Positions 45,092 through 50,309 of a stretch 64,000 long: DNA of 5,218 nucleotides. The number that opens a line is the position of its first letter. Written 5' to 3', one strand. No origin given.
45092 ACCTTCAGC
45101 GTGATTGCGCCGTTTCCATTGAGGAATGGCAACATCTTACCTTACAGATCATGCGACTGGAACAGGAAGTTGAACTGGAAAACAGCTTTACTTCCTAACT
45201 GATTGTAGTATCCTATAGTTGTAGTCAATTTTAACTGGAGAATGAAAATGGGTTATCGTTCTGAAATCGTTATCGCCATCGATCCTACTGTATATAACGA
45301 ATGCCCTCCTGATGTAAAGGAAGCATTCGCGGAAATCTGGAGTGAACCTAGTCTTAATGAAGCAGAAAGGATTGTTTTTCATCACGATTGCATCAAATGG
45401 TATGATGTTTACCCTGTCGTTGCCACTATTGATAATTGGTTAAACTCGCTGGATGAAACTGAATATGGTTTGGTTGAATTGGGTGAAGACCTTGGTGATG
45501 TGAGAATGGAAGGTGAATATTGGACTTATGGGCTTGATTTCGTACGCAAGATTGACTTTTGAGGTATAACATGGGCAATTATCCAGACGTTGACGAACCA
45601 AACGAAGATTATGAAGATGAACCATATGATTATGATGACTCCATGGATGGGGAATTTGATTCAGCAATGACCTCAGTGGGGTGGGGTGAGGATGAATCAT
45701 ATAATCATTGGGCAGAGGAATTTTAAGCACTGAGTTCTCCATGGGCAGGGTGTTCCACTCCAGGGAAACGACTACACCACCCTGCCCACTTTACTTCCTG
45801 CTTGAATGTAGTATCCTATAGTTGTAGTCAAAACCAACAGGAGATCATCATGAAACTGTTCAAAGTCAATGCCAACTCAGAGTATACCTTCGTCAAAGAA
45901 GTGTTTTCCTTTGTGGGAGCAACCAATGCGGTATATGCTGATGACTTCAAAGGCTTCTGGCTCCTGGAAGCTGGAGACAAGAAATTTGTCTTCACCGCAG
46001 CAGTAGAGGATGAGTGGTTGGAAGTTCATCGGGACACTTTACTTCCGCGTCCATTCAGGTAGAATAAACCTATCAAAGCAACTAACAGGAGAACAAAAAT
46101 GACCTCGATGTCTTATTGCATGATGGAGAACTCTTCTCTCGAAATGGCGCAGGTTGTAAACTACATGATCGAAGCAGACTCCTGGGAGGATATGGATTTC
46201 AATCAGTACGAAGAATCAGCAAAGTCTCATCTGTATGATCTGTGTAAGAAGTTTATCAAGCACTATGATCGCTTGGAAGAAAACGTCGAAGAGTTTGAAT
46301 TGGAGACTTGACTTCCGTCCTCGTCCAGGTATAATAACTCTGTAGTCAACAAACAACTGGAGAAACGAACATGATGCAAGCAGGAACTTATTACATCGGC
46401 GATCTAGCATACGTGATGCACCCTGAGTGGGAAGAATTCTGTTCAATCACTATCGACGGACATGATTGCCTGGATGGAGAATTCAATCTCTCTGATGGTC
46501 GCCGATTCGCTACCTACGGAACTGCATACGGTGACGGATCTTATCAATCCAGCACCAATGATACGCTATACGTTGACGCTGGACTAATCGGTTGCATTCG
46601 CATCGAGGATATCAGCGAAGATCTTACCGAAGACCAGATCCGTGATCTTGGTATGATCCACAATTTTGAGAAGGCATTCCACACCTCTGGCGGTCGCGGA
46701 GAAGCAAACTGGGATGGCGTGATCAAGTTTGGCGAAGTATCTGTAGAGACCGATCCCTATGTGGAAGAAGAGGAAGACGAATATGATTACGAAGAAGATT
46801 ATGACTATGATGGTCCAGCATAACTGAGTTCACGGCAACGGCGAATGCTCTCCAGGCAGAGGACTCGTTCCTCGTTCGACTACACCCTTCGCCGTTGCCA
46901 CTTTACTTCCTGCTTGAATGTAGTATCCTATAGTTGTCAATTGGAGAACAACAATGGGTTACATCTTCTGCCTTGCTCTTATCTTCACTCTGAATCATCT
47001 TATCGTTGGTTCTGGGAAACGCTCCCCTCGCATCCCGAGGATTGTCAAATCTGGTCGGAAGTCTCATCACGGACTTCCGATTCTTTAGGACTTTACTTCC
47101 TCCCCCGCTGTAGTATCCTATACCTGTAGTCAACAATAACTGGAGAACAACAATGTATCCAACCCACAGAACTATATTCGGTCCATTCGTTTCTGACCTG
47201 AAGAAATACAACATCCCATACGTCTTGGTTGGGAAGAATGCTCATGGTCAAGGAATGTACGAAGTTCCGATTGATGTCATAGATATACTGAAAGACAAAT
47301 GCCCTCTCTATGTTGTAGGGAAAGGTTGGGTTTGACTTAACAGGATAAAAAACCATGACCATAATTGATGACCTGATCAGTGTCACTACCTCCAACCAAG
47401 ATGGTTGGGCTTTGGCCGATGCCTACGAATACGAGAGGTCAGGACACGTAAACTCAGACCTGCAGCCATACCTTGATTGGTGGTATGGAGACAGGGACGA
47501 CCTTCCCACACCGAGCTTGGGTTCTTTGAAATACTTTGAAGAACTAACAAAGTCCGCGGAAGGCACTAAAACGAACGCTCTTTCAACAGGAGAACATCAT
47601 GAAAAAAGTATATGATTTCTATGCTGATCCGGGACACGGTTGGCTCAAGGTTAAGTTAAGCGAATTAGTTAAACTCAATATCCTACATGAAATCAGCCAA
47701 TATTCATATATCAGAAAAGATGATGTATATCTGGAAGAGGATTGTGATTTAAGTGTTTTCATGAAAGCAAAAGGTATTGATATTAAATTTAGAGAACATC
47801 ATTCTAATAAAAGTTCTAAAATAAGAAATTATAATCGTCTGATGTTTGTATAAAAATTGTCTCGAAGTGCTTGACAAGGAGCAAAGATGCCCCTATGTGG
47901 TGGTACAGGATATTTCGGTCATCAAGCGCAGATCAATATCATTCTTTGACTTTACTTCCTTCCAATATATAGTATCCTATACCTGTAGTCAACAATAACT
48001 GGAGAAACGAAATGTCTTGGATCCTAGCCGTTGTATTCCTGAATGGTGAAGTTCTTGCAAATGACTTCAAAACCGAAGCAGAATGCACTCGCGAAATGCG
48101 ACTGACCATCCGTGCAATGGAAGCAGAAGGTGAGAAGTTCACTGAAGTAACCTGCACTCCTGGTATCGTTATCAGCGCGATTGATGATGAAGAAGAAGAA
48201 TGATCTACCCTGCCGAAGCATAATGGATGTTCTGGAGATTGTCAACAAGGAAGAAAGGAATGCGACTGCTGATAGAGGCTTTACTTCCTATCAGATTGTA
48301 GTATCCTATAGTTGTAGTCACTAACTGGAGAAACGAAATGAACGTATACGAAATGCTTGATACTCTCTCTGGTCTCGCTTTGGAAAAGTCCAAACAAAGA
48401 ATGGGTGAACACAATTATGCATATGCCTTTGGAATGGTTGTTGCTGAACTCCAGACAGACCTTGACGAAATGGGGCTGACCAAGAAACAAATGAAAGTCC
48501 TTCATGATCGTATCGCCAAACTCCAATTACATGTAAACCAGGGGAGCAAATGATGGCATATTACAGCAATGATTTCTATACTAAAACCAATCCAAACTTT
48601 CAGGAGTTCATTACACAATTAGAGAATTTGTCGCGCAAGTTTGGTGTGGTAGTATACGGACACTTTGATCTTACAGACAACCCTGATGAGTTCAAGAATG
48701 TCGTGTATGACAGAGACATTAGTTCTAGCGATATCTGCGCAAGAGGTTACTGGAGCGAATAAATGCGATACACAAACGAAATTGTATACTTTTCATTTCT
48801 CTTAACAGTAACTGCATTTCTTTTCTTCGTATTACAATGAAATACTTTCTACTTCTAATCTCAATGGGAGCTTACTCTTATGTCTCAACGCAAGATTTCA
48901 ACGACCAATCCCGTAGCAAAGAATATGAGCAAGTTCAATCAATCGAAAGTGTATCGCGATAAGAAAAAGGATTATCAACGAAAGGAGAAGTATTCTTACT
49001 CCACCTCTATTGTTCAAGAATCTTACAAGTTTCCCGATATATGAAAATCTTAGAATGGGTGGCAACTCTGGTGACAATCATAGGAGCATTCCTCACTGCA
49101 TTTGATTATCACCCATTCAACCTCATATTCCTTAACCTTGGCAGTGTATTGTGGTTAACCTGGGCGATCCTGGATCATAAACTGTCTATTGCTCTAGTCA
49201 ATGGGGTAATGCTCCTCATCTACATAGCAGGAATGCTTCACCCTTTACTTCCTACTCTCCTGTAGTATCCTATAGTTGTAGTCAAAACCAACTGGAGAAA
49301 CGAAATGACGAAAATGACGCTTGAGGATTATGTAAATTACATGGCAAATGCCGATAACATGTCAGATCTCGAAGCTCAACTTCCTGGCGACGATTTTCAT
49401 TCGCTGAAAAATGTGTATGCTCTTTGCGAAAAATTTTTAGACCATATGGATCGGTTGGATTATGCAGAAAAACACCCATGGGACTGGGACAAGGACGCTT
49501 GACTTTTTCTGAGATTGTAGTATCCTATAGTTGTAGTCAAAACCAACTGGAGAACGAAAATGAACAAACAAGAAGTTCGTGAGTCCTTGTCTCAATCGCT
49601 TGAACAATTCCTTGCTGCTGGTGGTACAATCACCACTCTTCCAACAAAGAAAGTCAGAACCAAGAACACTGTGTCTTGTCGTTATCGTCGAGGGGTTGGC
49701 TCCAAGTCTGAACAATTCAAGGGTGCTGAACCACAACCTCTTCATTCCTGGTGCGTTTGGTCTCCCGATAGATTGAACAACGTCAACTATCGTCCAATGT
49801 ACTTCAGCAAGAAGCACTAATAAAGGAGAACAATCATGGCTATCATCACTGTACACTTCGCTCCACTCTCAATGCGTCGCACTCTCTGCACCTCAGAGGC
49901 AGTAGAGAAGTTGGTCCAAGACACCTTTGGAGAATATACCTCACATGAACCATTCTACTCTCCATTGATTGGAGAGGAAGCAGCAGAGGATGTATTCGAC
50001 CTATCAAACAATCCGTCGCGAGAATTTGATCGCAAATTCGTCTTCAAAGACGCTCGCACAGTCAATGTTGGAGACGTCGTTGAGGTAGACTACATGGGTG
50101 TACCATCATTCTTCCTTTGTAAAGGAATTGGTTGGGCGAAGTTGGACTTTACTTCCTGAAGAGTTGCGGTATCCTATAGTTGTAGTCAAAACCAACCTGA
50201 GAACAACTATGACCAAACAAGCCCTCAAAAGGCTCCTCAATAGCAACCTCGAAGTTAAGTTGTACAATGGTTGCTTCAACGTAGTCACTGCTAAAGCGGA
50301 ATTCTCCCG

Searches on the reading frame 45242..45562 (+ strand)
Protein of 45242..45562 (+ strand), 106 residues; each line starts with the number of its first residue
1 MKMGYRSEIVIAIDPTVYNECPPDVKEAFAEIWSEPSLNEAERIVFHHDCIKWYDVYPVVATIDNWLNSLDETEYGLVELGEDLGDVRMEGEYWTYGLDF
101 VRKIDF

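Call 24: find_encoding_contigs(protein=window:45242-45562:+, flank=10000, max_places=10)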
Protein window:45242-45562:+ (106 aa): 22 contigs read that carry it; 10 places shown.
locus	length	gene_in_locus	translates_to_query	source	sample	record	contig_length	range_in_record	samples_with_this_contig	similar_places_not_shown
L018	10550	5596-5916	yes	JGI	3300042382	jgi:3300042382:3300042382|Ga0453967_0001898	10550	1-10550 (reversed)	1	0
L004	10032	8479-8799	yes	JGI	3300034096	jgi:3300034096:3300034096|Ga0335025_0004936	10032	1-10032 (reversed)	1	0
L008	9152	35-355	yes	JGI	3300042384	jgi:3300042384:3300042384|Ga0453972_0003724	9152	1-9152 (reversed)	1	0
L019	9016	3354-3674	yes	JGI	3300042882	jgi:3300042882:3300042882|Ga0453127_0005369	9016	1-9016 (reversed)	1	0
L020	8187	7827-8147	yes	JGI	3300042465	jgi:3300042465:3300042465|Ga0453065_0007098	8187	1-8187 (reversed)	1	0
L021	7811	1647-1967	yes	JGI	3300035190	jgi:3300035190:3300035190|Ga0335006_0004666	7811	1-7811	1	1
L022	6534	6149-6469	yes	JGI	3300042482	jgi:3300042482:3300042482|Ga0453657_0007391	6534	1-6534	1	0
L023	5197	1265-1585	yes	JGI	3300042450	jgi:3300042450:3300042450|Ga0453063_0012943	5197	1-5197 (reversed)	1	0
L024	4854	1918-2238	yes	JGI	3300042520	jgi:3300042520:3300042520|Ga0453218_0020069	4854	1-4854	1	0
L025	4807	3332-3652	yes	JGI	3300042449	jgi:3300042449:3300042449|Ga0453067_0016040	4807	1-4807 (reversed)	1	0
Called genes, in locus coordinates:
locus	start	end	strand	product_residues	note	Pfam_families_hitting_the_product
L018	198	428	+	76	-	-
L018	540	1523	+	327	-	PF13191:AAA_16 (faint)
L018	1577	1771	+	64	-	-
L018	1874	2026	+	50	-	-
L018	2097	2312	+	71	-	-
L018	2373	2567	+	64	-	-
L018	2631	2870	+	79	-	-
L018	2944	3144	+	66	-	PF20661:SutA-RBD (weak)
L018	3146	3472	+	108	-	-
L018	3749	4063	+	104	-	-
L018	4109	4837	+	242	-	-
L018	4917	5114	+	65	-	-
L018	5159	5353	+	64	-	-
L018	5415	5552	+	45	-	-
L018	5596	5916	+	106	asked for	-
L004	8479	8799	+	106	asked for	-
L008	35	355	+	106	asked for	-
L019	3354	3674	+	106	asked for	-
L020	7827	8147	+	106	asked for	-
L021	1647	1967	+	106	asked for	-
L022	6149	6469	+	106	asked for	-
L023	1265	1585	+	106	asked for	-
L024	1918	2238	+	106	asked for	-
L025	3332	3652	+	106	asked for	-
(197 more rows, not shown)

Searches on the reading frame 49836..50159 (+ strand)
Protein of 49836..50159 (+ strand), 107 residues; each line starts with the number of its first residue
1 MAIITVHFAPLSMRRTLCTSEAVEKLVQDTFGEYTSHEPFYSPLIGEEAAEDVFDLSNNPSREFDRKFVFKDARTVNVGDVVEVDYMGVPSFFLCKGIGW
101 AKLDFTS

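Call 35: find_encoding_contigs(protein=window:49836-50159:+, flank=10000, max_places=10)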
Protein window:49836-50159:+ (107 aa): 17 contigs read that carry it; 10 places shown.
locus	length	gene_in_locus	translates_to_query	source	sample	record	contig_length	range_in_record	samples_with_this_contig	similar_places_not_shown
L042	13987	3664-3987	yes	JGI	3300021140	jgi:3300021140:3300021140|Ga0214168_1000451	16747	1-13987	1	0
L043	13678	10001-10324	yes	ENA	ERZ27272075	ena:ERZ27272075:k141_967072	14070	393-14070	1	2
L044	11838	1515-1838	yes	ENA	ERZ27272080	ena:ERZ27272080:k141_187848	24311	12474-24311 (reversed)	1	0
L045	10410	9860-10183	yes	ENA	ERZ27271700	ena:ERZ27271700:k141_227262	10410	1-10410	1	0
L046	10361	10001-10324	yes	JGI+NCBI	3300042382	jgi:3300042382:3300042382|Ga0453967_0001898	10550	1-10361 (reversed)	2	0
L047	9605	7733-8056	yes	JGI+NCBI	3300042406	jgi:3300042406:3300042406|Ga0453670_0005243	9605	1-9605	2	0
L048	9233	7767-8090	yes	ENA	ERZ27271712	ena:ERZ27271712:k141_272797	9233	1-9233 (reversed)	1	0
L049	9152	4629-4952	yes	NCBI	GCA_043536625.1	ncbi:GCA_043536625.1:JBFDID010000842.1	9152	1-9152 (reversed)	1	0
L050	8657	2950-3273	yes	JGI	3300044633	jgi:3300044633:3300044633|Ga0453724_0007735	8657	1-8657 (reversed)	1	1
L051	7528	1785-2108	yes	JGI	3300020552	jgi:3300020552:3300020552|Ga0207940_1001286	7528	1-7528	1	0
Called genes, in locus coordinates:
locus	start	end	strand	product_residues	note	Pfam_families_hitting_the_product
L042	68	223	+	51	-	-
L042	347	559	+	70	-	-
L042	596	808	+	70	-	-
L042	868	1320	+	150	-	-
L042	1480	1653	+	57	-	-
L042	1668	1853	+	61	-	-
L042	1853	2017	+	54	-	-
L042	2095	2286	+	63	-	-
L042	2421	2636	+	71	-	-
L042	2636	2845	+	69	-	-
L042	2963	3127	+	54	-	PF23876:DUF7230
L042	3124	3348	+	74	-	PF20189:DUF6552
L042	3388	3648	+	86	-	PF20661:SutA-RBD (weak)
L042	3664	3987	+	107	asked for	-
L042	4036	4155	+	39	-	-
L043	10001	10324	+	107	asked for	-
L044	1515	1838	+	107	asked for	-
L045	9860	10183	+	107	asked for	-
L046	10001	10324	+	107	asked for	-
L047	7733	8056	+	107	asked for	-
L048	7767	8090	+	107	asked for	-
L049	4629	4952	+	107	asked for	-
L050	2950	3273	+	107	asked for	-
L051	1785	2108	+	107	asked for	-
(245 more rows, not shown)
